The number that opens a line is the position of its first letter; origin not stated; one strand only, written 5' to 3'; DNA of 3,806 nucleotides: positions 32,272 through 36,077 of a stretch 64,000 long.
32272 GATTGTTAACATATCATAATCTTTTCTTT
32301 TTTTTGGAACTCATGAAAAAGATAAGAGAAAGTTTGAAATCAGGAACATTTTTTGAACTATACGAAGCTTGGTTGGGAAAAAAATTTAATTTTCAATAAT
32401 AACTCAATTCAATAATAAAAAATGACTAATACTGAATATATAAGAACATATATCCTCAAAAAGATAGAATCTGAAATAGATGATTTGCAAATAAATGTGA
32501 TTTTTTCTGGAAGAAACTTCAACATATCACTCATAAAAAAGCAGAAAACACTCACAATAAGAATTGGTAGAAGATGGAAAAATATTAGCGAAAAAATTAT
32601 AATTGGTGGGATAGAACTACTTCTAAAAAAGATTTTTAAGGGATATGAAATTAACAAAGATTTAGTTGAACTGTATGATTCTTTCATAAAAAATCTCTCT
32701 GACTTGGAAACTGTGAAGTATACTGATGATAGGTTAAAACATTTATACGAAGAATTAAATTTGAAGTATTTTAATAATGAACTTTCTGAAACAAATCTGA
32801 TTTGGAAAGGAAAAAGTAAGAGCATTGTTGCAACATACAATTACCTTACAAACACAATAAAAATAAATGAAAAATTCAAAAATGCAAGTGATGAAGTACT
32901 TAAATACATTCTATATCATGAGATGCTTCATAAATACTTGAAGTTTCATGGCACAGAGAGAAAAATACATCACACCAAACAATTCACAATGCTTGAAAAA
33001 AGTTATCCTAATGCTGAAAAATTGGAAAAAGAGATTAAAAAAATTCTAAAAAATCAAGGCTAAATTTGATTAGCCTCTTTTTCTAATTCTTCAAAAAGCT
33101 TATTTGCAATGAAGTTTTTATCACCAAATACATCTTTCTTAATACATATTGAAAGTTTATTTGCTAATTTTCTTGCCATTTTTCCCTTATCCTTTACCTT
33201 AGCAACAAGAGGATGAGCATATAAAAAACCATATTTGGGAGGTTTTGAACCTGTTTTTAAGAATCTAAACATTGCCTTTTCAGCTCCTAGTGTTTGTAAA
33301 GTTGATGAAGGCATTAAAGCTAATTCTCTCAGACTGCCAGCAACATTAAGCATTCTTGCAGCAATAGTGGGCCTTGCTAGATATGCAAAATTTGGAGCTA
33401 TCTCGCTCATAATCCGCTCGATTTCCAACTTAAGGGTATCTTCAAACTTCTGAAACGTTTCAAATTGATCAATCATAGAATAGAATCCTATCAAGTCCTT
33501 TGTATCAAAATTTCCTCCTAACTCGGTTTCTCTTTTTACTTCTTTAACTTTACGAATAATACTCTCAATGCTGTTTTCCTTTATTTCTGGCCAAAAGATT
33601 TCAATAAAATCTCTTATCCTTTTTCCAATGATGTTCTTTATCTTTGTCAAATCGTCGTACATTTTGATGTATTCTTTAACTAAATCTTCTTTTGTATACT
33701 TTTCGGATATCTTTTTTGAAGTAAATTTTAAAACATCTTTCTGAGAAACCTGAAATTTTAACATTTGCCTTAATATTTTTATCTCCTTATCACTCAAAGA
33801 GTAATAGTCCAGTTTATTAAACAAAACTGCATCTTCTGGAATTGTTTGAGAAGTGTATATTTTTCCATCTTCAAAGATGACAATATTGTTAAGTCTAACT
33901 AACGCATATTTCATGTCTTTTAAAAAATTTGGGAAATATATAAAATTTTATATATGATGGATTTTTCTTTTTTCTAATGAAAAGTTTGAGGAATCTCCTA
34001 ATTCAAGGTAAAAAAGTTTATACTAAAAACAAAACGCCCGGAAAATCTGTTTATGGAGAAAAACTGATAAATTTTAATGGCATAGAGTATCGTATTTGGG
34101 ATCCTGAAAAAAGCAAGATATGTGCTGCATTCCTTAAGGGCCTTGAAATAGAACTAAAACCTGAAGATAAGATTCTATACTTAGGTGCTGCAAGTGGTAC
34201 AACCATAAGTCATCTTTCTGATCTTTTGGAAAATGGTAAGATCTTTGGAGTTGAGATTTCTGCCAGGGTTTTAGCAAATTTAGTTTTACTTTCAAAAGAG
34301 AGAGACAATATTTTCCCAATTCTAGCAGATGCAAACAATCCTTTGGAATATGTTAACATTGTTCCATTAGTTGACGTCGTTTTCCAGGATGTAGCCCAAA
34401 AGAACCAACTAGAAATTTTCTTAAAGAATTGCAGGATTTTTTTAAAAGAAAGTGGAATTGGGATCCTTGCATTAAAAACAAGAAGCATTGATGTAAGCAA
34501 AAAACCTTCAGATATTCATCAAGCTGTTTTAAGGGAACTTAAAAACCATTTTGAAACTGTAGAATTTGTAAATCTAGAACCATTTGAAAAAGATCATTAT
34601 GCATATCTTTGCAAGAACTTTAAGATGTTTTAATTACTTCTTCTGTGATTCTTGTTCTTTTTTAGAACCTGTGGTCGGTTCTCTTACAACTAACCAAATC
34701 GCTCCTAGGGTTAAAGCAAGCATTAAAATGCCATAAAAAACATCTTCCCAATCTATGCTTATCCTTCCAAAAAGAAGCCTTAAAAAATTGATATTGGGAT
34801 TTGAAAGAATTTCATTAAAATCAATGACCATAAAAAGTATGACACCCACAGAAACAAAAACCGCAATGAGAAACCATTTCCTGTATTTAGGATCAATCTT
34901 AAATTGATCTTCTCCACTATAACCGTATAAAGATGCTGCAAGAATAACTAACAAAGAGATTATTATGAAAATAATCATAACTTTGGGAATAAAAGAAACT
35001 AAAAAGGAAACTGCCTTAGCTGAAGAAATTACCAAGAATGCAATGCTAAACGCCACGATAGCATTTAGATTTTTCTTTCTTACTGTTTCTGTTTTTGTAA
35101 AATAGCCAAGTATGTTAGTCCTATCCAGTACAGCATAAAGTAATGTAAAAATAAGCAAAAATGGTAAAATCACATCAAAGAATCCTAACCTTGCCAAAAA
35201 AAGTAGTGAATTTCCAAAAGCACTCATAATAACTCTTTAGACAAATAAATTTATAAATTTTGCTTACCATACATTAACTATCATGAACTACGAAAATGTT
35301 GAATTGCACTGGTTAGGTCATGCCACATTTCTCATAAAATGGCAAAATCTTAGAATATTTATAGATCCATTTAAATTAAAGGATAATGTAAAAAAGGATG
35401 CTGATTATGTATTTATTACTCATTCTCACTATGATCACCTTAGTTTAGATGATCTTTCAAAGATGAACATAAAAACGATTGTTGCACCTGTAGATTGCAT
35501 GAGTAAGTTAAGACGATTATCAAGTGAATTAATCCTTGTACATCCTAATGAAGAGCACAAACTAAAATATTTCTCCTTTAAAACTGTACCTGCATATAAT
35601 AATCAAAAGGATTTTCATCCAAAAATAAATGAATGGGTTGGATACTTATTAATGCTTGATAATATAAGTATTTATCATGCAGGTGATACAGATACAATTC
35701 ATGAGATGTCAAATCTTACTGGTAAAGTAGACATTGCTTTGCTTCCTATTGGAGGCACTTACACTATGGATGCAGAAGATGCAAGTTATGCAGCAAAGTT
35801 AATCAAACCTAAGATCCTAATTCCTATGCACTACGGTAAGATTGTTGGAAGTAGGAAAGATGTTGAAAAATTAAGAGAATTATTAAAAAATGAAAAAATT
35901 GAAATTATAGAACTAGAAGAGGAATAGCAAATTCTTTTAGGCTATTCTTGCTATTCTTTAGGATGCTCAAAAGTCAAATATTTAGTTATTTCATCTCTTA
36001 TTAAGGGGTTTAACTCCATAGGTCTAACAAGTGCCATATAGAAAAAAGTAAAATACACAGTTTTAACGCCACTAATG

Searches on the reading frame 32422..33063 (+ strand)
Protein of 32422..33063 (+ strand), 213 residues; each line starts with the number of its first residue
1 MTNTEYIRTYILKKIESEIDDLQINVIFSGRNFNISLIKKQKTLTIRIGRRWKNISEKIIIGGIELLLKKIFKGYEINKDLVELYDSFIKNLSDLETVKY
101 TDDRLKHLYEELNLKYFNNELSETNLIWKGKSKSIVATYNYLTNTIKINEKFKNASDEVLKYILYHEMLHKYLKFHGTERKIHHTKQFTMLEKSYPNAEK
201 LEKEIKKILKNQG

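Call 87: search_protein_families(library=pfam, proteins=[window:32422-33063:+], max_evalue=0.01)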
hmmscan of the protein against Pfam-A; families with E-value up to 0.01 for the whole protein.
window:32422-33063:+ (213 aa): 3 families
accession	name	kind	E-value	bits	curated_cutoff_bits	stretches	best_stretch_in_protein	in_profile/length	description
PF10263.15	SprT-like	-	2.3e-10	40.7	25.6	1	106-198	2-98/108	SprT-like family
PF14891.12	Peptidase_M91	-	0.00091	20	25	1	143-200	72-132/176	Effector protein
PF01863.23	YgjP-like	-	0.0051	17.3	26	0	99-206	114-205/207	YgjP-like, metallopeptidase domain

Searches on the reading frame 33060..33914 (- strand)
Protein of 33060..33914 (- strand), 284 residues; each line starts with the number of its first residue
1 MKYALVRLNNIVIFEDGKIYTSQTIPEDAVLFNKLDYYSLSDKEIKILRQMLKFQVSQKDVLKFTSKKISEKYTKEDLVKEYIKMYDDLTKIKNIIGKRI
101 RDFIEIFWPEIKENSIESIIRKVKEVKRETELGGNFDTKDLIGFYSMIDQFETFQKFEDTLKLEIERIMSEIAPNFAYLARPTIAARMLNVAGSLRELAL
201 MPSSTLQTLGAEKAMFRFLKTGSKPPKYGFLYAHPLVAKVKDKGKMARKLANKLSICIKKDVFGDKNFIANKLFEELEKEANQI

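Call 13: search_protein_families(library=pfam, proteins=[window:33060-33914:-], max_evalue=0.01)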
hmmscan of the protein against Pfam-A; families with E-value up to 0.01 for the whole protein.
window:33060-33914:- (284 aa): 2 families
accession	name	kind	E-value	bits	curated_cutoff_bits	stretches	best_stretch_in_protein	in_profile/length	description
PF01798.23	Nop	-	1.7e-38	132.8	25.4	1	95-281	43-226/228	snoRNA binding domain, fibrillarin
PF20936.3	GCIP_C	-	0.0027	18.5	36.2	1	39-126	15-100/106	Grap2 and cyclin-D-interacting, C-terminal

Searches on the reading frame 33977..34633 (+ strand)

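Call 87: search_protein_families(library=pfam, proteins=[window:33977-34633:+], max_evalue=0.01)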
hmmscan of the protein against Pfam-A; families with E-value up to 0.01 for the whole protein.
window:33977-34633:+ (218 aa): 3 families
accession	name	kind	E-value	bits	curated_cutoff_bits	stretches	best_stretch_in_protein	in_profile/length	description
PF01269.23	Fibrillarin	-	3.6e-74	249.2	27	1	12-213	20-224/227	Fibrillarin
PF08242.18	Methyltransf_12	-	0.00046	21.3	30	1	69-158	3-94/98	Methyltransferase domain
PF13649.12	Methyltransf_25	-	0.0045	18.1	27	0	66-160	1-97/97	Methyltransferase domain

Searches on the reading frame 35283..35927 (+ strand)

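Call 87: search_protein_families(library=pfam, proteins=[window:35283-35927:+], max_evalue=0.01)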
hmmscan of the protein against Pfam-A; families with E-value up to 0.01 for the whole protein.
window:35283-35927:+ (214 aa): 3 families
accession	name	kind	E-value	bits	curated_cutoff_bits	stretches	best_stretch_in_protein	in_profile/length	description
PF13483.12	Lactamase_B_3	-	3.4e-34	118.6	24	1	7-183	1-160/160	Beta-lactamase superfamily domain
PF12706.13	Lactamase_B_2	-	9.4e-23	81.3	27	1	28-184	20-200/200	Beta-lactamase superfamily domain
PF00753.33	Lactamase_B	-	0.0051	17.2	22.7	0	38-53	42-57/196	Metallo-beta-lactamase superfamily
